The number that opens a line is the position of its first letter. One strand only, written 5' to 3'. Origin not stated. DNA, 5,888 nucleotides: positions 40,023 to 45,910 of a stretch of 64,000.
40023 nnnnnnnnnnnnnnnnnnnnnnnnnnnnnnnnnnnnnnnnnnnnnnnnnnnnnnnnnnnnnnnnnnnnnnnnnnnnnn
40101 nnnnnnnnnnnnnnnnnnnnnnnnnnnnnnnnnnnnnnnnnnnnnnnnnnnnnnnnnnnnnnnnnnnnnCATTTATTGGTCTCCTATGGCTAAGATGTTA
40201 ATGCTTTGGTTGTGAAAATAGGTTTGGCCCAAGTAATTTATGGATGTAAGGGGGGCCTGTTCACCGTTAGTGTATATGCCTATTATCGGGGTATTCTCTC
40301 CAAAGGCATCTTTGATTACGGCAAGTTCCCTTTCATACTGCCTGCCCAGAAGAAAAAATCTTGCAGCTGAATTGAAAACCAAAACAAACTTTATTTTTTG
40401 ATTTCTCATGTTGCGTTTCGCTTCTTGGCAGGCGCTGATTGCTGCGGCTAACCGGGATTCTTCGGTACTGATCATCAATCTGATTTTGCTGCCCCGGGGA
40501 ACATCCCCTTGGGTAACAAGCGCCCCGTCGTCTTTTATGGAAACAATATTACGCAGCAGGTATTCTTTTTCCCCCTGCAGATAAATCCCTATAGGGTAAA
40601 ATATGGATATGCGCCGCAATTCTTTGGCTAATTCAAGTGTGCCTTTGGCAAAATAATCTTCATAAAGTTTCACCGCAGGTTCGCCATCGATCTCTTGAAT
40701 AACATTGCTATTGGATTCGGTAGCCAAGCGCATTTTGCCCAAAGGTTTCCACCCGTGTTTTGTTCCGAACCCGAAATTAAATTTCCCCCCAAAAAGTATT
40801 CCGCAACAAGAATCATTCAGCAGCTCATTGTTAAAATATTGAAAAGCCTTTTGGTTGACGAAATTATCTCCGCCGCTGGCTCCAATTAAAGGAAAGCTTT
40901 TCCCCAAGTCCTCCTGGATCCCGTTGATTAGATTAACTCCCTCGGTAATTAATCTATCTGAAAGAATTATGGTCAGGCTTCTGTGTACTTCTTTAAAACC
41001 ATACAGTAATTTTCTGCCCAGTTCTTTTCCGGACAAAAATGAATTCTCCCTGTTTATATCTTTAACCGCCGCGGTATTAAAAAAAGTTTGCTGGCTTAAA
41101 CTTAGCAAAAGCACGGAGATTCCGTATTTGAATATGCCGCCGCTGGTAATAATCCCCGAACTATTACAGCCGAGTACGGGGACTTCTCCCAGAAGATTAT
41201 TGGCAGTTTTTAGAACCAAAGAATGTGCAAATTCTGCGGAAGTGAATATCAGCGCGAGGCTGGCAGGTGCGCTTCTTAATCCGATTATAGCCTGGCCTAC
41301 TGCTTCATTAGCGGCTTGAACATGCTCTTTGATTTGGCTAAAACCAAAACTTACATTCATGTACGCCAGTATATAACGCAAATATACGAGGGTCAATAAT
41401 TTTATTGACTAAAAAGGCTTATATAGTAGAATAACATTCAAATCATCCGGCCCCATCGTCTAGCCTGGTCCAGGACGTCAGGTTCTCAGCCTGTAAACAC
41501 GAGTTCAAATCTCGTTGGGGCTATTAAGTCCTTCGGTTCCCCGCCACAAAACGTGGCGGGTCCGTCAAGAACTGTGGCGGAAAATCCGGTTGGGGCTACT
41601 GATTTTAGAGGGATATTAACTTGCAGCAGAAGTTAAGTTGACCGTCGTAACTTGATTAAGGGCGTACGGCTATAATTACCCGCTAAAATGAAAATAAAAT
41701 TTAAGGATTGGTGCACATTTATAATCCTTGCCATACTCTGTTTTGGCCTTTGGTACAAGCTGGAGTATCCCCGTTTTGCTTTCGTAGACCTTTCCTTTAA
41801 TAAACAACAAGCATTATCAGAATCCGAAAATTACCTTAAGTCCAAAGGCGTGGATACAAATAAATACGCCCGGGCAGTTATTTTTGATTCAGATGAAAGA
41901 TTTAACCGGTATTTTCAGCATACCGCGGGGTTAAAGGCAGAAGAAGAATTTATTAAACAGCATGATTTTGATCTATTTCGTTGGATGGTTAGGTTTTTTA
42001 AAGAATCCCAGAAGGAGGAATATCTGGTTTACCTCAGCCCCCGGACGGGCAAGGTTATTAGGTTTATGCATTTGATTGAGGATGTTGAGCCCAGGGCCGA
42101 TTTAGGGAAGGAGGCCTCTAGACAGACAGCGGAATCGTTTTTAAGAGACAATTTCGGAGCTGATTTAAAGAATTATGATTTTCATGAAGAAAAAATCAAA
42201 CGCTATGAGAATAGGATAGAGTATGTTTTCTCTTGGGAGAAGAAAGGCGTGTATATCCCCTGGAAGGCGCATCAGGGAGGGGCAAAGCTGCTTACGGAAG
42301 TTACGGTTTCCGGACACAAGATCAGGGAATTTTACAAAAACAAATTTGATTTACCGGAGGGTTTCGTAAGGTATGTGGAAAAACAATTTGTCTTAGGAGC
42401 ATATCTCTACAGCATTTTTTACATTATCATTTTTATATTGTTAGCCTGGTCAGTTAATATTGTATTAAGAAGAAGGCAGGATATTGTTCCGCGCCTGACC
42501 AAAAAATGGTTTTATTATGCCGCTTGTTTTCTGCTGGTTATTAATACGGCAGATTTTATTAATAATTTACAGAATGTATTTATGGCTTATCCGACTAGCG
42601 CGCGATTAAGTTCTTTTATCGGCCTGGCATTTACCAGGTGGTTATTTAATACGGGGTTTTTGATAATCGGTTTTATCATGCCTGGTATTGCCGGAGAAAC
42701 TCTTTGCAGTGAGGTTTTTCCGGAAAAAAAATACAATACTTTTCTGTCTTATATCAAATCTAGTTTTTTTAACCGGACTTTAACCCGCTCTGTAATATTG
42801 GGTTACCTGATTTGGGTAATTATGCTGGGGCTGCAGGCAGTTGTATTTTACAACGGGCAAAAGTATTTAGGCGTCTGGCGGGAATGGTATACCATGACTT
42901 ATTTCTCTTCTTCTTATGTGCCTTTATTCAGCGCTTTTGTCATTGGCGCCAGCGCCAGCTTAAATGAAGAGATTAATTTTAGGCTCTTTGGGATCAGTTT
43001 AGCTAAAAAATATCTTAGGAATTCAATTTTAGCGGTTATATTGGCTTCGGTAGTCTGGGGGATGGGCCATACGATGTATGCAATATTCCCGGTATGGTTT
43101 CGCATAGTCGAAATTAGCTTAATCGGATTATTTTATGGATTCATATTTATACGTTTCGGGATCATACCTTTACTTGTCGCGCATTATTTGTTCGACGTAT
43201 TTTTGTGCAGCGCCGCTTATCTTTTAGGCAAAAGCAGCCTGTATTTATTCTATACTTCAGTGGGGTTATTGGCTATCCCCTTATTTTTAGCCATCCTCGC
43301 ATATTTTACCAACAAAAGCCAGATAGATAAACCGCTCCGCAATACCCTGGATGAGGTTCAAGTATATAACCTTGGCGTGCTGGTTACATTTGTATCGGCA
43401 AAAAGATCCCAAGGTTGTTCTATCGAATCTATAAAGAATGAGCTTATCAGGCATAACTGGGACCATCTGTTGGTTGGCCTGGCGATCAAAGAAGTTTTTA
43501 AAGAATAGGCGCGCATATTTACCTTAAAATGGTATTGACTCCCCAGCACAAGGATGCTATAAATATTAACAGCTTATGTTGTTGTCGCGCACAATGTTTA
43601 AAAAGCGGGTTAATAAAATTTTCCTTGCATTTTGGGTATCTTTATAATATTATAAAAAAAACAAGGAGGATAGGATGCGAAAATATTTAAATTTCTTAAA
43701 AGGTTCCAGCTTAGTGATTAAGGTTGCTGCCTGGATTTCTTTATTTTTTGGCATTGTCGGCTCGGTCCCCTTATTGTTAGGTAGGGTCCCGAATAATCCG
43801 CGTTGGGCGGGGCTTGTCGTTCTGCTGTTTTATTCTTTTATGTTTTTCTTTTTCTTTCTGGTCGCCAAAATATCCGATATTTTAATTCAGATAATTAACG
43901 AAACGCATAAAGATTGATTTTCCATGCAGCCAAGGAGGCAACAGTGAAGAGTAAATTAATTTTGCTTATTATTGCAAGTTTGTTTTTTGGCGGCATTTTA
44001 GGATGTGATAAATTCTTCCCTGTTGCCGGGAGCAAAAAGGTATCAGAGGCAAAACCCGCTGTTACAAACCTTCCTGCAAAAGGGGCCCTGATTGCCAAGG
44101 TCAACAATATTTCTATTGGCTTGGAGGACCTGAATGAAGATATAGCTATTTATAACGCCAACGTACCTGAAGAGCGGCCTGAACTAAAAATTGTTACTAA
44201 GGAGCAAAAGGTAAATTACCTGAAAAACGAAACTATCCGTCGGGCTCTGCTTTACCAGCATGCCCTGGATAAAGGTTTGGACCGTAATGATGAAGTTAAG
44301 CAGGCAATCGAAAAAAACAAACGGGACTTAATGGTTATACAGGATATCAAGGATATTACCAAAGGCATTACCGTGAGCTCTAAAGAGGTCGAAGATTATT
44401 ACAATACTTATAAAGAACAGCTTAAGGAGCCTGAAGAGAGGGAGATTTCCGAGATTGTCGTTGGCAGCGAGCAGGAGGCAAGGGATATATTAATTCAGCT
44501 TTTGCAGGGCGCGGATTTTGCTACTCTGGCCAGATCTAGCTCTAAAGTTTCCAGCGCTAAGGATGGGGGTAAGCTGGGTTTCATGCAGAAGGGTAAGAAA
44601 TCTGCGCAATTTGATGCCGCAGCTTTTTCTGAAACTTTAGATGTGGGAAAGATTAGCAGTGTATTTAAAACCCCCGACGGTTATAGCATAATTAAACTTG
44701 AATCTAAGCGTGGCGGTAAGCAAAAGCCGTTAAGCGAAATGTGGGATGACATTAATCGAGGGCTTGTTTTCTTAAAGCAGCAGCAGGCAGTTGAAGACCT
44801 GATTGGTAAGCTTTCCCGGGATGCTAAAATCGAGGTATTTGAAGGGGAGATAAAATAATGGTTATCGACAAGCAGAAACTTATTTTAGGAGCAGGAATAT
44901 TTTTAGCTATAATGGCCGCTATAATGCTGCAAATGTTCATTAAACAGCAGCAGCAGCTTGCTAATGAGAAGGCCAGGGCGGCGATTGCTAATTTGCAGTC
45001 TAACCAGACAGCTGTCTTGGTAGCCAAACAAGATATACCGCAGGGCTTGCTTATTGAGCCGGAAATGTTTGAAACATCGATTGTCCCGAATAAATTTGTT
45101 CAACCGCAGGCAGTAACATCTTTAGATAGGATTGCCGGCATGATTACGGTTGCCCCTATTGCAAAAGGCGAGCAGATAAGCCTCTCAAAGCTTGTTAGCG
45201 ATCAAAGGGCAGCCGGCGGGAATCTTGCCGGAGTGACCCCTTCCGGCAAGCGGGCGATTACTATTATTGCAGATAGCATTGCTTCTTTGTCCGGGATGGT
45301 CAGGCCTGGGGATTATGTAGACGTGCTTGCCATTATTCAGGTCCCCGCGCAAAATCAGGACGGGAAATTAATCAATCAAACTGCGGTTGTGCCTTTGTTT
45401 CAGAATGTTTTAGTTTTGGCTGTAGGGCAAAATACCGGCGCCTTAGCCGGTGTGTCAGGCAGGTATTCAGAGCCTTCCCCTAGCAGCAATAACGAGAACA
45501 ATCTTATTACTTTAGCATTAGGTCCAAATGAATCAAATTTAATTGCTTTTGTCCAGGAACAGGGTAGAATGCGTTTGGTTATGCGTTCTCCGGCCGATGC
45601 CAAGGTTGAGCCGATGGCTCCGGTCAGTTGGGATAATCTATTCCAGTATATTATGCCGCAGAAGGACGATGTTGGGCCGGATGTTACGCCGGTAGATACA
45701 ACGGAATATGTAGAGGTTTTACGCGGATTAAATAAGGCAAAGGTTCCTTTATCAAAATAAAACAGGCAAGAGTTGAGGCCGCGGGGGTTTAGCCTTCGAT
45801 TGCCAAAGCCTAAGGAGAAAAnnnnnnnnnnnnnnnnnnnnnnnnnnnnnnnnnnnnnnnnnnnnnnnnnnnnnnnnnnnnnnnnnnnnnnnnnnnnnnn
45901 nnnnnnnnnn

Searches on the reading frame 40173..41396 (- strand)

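Call 48: search_protein_families(library=pfam, proteins=[window:40173-41396:-], max_evalue=0.0001)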
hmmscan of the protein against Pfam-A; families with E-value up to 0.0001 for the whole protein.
window:40173-41396:- (407 aa): 2 families
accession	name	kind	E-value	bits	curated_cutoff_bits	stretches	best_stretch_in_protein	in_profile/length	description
PF08495.15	FIST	-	9.6e-37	127.1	23.2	1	47-239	2-189/189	FIST N domain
PF10442.14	FIST_C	-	7.2e-24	84.8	28.5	1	241-382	1-131/131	FIST C domain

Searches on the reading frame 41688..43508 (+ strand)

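Call 48: search_protein_families(library=pfam, proteins=[window:41688-43508:+], max_evalue=0.0001)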
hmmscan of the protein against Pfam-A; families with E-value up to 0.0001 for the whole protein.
window:41688-43508:+ (606 aa): 1 family
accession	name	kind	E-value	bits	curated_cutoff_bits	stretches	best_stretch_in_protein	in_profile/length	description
PF16244.11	DUF4901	-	1.8e-05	25.3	27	1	96-191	35-125/148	YcdB, YcdC repeated domain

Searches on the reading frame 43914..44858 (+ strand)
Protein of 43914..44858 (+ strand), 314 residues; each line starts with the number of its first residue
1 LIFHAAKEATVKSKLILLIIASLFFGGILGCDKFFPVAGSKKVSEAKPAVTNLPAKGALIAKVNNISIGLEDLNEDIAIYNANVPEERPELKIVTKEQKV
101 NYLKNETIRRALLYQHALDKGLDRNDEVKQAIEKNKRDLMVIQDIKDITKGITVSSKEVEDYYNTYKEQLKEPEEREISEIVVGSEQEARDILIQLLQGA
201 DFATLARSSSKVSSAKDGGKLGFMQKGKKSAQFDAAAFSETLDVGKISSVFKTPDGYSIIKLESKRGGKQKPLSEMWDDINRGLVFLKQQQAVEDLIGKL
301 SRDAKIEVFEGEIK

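Call 48: search_protein_families(library=pfam, proteins=[window:43914-44858:+], max_evalue=0.0001)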
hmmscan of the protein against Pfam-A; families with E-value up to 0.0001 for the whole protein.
window:43914-44858:+ (314 aa): 4 families
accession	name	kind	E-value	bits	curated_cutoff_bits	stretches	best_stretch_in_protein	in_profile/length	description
PF13616.12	Rotamase_3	-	4.2e-16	60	22.5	1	186-265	37-115/116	PPIC-type PPIASE domain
PF00639.27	Rotamase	-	2.4e-15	57.7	21.7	1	186-263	19-96/97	PPIC-type PPIASE domain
PF13145.12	Rotamase_2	-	7.8e-14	53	27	1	154-276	1-119/121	PPIC-type PPIASE domain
PF13624.11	SurA_N_3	-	9.6e-05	22.7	27.2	0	14-135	15-120/162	SurA-like N-terminal domain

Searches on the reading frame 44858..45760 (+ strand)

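Call 48: search_protein_families(library=pfam, proteins=[window:44858-45760:+], max_evalue=0.0001)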
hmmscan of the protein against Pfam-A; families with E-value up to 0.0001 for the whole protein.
window:44858-45760:+ (300 aa): 2 families
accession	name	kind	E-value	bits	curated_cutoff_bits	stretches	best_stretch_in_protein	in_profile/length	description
PF16976.10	RcpC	-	1.4e-20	73.8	28.8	1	122-243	2-114/114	Flp pilus assembly protein RcpC/CpaB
PF08666.17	SAF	-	5e-07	30.6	21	1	52-112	2-62/63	SAF domain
